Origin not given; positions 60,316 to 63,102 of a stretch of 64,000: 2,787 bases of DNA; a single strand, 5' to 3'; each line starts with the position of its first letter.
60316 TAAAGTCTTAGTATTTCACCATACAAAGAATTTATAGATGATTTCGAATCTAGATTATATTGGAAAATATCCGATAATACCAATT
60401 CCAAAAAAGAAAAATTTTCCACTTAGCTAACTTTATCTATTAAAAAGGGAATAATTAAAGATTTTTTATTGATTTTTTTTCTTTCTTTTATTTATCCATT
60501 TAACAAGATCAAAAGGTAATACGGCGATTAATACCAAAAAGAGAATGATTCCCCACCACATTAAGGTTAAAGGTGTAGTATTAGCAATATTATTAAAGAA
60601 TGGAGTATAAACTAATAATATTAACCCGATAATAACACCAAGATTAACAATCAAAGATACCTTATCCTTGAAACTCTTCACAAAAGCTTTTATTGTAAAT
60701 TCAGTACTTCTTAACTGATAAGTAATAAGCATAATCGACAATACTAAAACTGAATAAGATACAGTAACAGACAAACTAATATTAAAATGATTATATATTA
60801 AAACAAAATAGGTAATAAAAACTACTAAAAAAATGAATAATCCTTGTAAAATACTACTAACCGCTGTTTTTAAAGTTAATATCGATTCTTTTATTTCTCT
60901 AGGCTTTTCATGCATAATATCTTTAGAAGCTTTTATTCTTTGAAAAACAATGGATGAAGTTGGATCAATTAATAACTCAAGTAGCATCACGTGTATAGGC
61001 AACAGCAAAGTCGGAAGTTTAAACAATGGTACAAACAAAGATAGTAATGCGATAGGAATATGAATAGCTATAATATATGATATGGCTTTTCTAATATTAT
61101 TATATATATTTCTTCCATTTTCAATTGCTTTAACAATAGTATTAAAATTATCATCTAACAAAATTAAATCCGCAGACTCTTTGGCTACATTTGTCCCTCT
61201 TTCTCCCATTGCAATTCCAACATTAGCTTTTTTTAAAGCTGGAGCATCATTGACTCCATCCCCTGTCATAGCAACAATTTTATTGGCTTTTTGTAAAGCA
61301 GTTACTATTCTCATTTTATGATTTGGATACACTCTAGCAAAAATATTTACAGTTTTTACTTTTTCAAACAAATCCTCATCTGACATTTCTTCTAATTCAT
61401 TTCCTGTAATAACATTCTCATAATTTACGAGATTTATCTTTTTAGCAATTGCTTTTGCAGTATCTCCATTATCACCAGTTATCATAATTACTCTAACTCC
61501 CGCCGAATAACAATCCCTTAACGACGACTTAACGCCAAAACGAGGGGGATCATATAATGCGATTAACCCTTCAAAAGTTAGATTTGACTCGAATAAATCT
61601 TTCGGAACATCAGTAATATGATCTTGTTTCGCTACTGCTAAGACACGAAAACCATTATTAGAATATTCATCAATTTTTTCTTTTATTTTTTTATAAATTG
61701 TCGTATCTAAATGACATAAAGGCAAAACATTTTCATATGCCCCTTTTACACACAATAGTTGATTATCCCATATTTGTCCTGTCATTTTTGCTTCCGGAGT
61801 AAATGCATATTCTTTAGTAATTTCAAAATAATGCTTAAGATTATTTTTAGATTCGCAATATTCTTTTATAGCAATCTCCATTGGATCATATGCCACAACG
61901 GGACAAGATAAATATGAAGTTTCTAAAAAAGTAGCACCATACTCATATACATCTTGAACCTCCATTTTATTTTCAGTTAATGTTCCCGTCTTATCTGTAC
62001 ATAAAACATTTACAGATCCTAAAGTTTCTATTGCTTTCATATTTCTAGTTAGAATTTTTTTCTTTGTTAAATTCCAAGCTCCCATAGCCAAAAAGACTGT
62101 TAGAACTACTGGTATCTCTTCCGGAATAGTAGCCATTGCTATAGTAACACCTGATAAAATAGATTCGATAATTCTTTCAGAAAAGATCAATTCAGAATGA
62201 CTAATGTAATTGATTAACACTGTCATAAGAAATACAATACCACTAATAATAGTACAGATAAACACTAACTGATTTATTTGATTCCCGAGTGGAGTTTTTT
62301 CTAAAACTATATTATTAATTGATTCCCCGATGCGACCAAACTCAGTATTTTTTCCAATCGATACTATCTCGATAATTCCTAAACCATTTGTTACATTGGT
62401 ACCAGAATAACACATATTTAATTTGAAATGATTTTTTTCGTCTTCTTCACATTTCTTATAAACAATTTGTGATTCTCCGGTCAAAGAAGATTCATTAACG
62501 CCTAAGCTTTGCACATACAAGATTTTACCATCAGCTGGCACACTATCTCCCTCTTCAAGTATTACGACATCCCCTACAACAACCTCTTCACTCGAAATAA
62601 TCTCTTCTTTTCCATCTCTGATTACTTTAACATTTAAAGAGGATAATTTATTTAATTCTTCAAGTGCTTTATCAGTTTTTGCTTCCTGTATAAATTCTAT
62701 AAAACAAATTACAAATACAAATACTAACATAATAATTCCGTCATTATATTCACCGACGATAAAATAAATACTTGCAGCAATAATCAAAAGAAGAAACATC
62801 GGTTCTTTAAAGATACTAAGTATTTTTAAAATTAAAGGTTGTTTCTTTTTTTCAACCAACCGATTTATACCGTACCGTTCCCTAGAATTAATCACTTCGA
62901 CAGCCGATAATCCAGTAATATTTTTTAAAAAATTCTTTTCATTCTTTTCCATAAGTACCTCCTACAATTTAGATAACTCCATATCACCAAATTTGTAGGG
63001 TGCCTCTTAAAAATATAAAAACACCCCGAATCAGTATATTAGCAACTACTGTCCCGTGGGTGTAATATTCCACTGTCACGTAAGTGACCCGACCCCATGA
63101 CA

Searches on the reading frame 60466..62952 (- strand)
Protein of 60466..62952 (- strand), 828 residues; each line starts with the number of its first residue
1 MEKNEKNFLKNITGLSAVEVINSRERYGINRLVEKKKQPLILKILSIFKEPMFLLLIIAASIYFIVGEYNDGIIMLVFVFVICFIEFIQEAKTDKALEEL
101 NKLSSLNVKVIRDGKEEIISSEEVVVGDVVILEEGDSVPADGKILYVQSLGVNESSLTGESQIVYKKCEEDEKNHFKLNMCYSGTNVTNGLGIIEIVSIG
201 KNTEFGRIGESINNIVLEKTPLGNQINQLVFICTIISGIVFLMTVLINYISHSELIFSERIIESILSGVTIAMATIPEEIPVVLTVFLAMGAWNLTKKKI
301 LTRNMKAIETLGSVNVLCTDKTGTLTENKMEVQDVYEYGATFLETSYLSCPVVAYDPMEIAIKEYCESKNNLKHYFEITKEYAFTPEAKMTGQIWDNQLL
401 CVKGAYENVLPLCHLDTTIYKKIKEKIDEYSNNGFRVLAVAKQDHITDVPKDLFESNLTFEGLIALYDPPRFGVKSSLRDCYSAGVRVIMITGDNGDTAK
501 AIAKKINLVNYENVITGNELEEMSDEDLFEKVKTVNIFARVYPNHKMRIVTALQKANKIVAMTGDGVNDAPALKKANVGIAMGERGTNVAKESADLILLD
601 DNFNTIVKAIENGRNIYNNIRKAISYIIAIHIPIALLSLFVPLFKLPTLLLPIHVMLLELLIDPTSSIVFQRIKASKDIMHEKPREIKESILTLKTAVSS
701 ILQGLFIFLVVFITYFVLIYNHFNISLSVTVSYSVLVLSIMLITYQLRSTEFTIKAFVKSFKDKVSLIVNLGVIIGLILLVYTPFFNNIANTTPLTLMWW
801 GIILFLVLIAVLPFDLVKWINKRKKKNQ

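Call 54: search_protein_families(library=pfam, proteins=[window:60466-62952:-], max_evalue=0.0001)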
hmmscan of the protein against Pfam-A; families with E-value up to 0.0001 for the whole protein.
window:60466-62952:- (828 aa): 4 families
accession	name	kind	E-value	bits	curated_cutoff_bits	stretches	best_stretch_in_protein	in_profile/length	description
PF00122.25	E1-E2_ATPase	-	2e-42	145.2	28.1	1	103-298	2-181/181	E1-E2 ATPase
PF00689.26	Cation_ATPase_C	-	1.3e-27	97.1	27.3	1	647-820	1-175/175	Cation transporting ATPase, C-terminus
PF00702.32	Hydrolase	-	3.3e-17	63.9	26.4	1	316-577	3-191/191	haloacid dehalogenase-like hydrolase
PF00690.31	Cation_ATPase_N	-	3.7e-11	43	20.4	1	12-61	18-67/69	Cation transporter/ATPase, N-terminus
